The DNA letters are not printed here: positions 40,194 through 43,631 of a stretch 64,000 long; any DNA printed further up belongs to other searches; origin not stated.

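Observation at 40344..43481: Single 1045-aa protein fusing CapA/PGA_cap, Mur ligase (MurF/CapB-like) and BspA-type leucine-rich repeats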

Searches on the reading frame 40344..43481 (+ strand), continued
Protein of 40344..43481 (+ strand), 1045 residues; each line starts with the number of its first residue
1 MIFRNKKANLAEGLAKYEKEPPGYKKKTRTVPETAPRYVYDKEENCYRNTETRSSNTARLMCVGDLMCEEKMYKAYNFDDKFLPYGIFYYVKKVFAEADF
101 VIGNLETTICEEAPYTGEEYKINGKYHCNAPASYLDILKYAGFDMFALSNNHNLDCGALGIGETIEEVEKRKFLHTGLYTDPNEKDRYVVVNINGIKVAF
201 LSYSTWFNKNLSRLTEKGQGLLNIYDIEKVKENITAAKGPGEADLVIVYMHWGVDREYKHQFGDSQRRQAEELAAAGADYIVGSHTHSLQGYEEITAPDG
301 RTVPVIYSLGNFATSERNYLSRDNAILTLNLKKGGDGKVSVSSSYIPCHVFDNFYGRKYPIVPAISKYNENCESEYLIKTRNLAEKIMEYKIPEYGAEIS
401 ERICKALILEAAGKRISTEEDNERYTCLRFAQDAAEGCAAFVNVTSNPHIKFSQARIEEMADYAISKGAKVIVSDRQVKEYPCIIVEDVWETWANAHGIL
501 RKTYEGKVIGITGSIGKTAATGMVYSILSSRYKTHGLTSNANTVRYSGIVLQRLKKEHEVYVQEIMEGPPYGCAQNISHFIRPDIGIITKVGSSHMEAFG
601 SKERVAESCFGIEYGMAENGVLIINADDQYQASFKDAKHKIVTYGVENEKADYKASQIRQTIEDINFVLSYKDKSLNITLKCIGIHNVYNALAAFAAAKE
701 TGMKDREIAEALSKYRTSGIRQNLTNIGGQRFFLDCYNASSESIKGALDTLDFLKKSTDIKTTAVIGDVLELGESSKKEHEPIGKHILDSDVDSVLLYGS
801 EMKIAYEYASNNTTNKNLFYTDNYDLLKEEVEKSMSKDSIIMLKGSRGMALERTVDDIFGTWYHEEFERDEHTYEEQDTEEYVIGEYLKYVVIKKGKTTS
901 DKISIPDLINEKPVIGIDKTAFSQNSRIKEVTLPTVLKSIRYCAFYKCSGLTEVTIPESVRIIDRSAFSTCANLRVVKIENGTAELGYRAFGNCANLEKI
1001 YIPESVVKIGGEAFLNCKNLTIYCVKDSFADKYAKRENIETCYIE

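Call 85: search_dna_similar(query=window:40344-43478:+, collection=plasmids, mode=protein, max_rows=12, max_evalue=1e-10)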
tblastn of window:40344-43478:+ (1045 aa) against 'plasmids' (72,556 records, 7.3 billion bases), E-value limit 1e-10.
Records with a match: 217; places in all: 254; records where one place covers at least 80% of the query: 0.
Best place of each record, by identity: <60% 217.
By first word of the organism name: Bacillus 96; Streptomyces 18; Staphylococcus 11; Escherichia 9; Bradyrhizobium 7; Sinorhizobium 5; Acinetobacter 4; Listeria 3; Bacteroides 3; Vibrio 3; and 46 more.
By predicted mobility (MOB-suite, as given by PLSDB): non-mobilizable 98; conjugative 93; mobilizable 26.
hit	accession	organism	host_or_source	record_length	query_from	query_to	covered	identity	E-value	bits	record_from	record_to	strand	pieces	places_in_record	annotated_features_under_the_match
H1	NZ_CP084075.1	Fusobacterium vincentii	-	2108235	407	855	43%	28.9%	2e-31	141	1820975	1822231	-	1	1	none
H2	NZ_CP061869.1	Priestia koreensis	cell culture,tobacco leaf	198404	446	855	39%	30.7%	1e-29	136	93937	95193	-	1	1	murF: UDP-N-acetylmuramoyl-tripeptide--D-alanyl-D- alanine ligase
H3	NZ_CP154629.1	Acetoanaerobium noterae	cell culture,Sludge of a digestion ...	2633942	464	868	39%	30.5%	4e-37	160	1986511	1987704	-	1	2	none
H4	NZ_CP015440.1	Anoxybacillus amylolyticus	Microbial isolate,soil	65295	464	855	38%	31.2%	1e-34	152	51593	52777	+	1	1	murF: UDP-N-acetylmuramoyl-tripeptide--D-alanyl-D- alanine ligase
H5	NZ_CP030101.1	Listeria monocytogenes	Environment,water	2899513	441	859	40%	28.3%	2e-30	139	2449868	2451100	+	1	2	none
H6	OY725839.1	Subdoligranulum variabile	-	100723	464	859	38%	29.8%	3e-33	147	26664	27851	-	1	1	record has no annotation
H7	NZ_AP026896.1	Aeromonas caviae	Microbe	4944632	462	866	39%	28.9%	2e-26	125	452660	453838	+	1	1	none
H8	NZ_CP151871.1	Bacillus thuringiensis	tobacco,mixed culture,leaves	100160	462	855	38%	29.1%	5e-32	143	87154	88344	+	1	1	murF: UDP-N-acetylmuramoyl-tripeptide--D-alanyl-D- alanine ligase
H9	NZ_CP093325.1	Bacillus sp. N5-665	whole organism,peat soil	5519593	462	855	38%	29.1%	1e-31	142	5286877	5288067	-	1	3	none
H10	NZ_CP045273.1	Priestia megaterium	pure culture,Paper surface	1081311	450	857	39%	28.0%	1e-24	119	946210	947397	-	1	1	none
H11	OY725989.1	Phocaeicola massiliensis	-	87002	460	851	38%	28.8%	9e-25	120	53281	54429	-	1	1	record has no annotation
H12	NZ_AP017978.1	Neochlamydia sp. S13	-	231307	466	857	38%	28.7%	3e-24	118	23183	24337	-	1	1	murF: UDP-N-acetylmuramoyl-tripeptide--D-alanyl-D- alanine ligase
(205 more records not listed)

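Call 90: find_encoding_contigs(protein=P0044, flank=10000, max_places=1)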
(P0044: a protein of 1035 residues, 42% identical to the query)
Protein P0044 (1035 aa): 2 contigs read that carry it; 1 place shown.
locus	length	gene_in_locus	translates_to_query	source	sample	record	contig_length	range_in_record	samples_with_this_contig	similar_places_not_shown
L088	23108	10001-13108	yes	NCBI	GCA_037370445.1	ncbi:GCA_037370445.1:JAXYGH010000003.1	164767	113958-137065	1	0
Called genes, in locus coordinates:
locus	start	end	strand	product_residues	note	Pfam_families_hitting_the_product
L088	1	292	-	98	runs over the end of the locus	PF00005:ABC_tran (weak)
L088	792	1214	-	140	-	PF00258:Flavodoxin_1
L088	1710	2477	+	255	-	PF01061:ABC2_membrane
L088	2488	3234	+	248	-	PF13555:AAA_29 (weak), PF00005:ABC_tran, PF13304:AAA_21 (faint)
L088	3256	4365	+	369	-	PF13439:Glyco_transf_4, PF13579:Glyco_trans_4_4, PF20706:GT4-conflict (weak), PF00534:Glycos_transf_1, PF13692:Glyco_trans_1_4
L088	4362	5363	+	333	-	PF00535:Glycos_transf_2, PF10111:Glyco_tranf_2_2, PF13641:Glyco_tranf_2_3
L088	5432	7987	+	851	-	PF14397:ATPgrasp_ST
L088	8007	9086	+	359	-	PF01210:NAD_Gly3P_dh_N (faint), PF02558:ApbA, PF02737:3HCDH_N (faint), PF02317:Octopine_DH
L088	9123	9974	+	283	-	PF14305:ATPgrasp_TupA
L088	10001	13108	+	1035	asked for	PF09587:PGA_cap, PF08245:Mur_ligase_M, PF02875:Mur_ligase_C, PF13306:LRR_5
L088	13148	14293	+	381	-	PF01168:Ala_racemase_N, PF00842:Ala_racemase_C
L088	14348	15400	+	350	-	PF01820:Dala_Dala_lig_N, PF01071:GARS_A, PF02786:CPSase_L_D2 (faint), PF07478:Dala_Dala_lig_C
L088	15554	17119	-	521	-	PF00239:Resolvase, PF07508:Recombinase, PF13408:Zn_ribbon_recom, PF14287:DUF4368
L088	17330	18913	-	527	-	PF00664:ABC_membrane (weak), PF02463:SMC_N (faint), PF00005:ABC_tran, PF13304:AAA_21 (faint)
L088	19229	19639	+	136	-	PF01548:DEDD_Tnp_IS110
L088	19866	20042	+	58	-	-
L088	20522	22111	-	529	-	PF13570:Beta-prop_ACSF4, PF13360:PQQ_2, PF13570:Beta-prop_ACSF4, PF13360:PQQ_2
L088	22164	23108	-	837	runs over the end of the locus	PF00239:Resolvase, PF07508:Recombinase, PF13408:Zn_ribbon_recom, PF14287:DUF4368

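Call 91: find_encoding_contigs(protein=P0060, flank=10000, max_places=1)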
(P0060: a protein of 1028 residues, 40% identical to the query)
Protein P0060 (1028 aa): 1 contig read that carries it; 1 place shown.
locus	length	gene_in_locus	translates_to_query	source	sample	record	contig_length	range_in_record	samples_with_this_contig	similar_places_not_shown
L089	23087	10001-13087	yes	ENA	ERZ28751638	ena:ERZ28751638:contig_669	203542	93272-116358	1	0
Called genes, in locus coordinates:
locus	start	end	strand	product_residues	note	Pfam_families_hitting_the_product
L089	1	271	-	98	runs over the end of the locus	PF00005:ABC_tran (weak)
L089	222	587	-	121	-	-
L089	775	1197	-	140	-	PF00258:Flavodoxin_1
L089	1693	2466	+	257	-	PF01061:ABC2_membrane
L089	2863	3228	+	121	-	PF00005:ABC_tran (weak)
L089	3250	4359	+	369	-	PF13439:Glyco_transf_4, PF13579:Glyco_trans_4_4, PF20706:GT4-conflict (weak), PF00534:Glycos_transf_1, PF13692:Glyco_trans_1_4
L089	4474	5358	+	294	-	PF00535:Glycos_transf_2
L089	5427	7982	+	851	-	PF14397:ATPgrasp_ST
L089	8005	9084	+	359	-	PF02558:ApbA, PF02317:Octopine_DH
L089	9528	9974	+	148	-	PF14305:ATPgrasp_TupA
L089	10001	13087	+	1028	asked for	PF09587:PGA_cap, PF08245:Mur_ligase_M, PF02875:Mur_ligase_C, PF13306:LRR_5 (weak)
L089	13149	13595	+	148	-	PF01168:Ala_racemase_N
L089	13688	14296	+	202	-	PF01168:Ala_racemase_N, PF00842:Ala_racemase_C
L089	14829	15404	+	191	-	PF07478:Dala_Dala_lig_C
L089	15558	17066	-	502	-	PF07508:Recombinase, PF13408:Zn_ribbon_recom, PF14287:DUF4368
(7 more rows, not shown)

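Call 92: find_encoding_contigs(protein=P0088, flank=10000, max_places=1)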
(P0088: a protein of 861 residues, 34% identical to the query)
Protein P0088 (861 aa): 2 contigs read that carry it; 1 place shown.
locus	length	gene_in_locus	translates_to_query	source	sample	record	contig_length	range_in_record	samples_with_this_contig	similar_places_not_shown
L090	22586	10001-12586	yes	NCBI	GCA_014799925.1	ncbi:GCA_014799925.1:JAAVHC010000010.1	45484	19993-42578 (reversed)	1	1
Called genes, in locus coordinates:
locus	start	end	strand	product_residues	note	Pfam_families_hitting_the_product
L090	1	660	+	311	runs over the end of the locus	PF00535:Glycos_transf_2, PF10111:Glyco_tranf_2_2, PF13641:Glyco_tranf_2_3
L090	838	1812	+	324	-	PF05222:AlaDh_PNT_N, PF02826:2-Hacid_dh_C (weak), PF01262:AlaDh_PNT_C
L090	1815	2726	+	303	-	PF14305:ATPgrasp_TupA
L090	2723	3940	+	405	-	PF03721:UDPG_MGDP_dh_N, PF00984:UDPG_MGDP_dh, PF03720:UDPG_MGDP_dh_C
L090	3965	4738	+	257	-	PF01061:ABC2_membrane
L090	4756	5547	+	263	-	PF00005:ABC_tran, PF13304:AAA_21 (faint)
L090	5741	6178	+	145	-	PF25084:LbH_EIF2B (weak), PF25087:GMPPB_C (faint), PF00132:Hexapep, PF14602:Hexapep_2 (weak)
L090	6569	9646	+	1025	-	PF14397:ATPgrasp_ST, PF13306:LRR_5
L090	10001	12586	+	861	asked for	PF09587:PGA_cap, PF08245:Mur_ligase_M, PF02875:Mur_ligase_C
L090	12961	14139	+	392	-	PF14397:ATPgrasp_ST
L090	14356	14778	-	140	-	PF16924:DpaA_N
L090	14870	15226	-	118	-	PF06153:CdAMP_rec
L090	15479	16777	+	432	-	PF16499:Melibiase_2, PF17801:Melibiase_C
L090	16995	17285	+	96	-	-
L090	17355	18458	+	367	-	PF06347:SH3_4 (weak), PF07653:SH3_2 (faint), PF08239:SH3_3, PF18348:SH3_16 (faint), PF08239:SH3_3, PF06347:SH3_4 (weak), PF08239:SH3_3, PF00877:NLPC_P60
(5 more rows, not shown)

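Call 93: find_encoding_contigs(protein=P0021, flank=10000, max_places=1)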
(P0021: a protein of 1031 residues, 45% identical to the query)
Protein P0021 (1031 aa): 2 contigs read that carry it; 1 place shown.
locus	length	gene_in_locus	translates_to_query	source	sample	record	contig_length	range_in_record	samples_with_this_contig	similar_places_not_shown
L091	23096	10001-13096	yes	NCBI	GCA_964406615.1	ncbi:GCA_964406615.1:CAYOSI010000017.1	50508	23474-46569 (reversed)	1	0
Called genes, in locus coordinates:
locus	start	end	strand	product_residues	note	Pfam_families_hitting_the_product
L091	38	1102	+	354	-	PF01210:NAD_Gly3P_dh_N (weak), PF02558:ApbA (weak), PF02317:Octopine_DH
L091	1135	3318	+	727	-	PF14397:ATPgrasp_ST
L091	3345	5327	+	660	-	PF14397:ATPgrasp_ST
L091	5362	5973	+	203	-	PF06347:SH3_4 (faint), PF08239:SH3_3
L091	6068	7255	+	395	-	PF04464:Glyphos_transf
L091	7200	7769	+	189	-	-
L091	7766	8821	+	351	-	PF14397:ATPgrasp_ST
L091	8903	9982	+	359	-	PF01820:Dala_Dala_lig_N, PF02222:ATP-grasp (weak), PF02786:CPSase_L_D2, PF07478:Dala_Dala_lig_C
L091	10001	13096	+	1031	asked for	PF09587:PGA_cap, PF08245:Mur_ligase_M, PF02875:Mur_ligase_C, PF13306:LRR_5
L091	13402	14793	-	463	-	PF19700:DUF6198, PF13189:Cytidylate_kin2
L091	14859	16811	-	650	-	PF00724:Oxidored_FMN, PF00890:FAD_binding_2 (weak), PF01134:GIDA (weak), PF07992:Pyr_redox_2, PF12831:FAD_oxidored, PF13450:NAD_binding_8, PF13738:Pyr_redox_3, PF00070:Pyr_redox, +4 more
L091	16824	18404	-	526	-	PF01144:CoA_trans, PF16957:Mal_decarbox_Al (weak)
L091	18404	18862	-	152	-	-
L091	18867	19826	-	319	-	PF02737:3HCDH_N, PF00725:3HCDH (weak)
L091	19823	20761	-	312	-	PF05853:BKACE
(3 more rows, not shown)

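Call 94: find_encoding_contigs(protein=P0051, flank=10000, max_places=1)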
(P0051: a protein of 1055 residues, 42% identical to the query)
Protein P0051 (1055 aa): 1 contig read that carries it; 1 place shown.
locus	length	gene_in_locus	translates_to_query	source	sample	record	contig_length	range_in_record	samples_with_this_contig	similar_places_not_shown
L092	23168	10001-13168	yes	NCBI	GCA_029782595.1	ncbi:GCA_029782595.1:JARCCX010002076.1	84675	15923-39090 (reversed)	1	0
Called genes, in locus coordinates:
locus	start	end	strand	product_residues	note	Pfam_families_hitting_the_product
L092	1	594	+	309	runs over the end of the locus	PF13302:Acetyltransf_3 (faint), PF13527:Acetyltransf_9 (faint), PF13673:Acetyltransf_10 (faint), PF00583:Acetyltransf_1, PF13508:Acetyltransf_7 (weak)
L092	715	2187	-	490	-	PF00005:ABC_tran, PF13555:AAA_29 (weak)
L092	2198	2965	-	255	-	PF01061:ABC2_membrane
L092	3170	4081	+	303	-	PF01501:Glyco_transf_8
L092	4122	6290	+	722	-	PF14397:ATPgrasp_ST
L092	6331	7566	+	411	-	PF01210:NAD_Gly3P_dh_N (weak), PF02558:ApbA (weak), PF02317:Octopine_DH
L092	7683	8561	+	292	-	PF14305:ATPgrasp_TupA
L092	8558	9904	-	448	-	PF03721:UDPG_MGDP_dh_N, PF00984:UDPG_MGDP_dh, PF03720:UDPG_MGDP_dh_C (weak)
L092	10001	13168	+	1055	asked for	PF09587:PGA_cap, PF08245:Mur_ligase_M, PF02875:Mur_ligase_C, PF13306:LRR_5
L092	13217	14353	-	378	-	PF13439:Glyco_transf_4 (weak), PF00534:Glycos_transf_1, PF13692:Glyco_trans_1_4, PF20706:GT4-conflict (weak)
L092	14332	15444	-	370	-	PF13477:Glyco_trans_4_2 (weak), PF13439:Glyco_transf_4, PF13579:Glyco_trans_4_4, PF00534:Glycos_transf_1, PF13692:Glyco_trans_1_4, PF13524:Glyco_trans_1_2 (weak)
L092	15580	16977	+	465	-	PF13727:CoA_binding_3, PF02397:Bac_transf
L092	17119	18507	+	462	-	PF02447:GntP_permease, PF03600:CitMHS (weak)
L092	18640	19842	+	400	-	PF02595:Gly_kinase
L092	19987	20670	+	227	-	PF00072:Response_reg, PF00486:Trans_reg_C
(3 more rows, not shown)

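Call 95: find_encoding_contigs(protein=P0100, flank=10000, max_places=1)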
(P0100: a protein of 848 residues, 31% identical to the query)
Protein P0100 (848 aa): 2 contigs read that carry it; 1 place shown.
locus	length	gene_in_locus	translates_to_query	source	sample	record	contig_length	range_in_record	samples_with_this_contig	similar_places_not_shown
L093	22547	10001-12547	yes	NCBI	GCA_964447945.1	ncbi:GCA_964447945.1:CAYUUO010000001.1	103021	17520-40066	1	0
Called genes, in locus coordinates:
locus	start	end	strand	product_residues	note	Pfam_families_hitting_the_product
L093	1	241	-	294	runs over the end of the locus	PF00701:DHDPS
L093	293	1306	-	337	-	PF01118:Semialdhyde_dh, PF02774:Semialdhyde_dhC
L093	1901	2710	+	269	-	PF12849:PBP_like_2, PF13531:SBP_bac_11, PF12727:PBP_like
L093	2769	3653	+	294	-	PF00528:BPD_transp_1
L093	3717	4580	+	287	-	PF00528:BPD_transp_1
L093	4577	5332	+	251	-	PF00005:ABC_tran, PF02463:SMC_N (faint), PF13304:AAA_21 (weak)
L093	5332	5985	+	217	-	PF01895:PhoU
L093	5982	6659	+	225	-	PF00072:Response_reg, PF00486:Trans_reg_C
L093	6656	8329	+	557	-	PF00512:HisKA, PF13581:HATPase_c_2 (faint), PF02518:HATPase_c, PF13589:HATPase_c_3 (weak)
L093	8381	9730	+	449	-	PF01546:Peptidase_M20, PF07687:M20_dimer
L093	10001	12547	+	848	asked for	PF09587:PGA_cap, PF02875:Mur_ligase_C (weak)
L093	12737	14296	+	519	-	PF01547:SBP_bac_1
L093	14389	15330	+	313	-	PF00528:BPD_transp_1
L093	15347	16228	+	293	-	-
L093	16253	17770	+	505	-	-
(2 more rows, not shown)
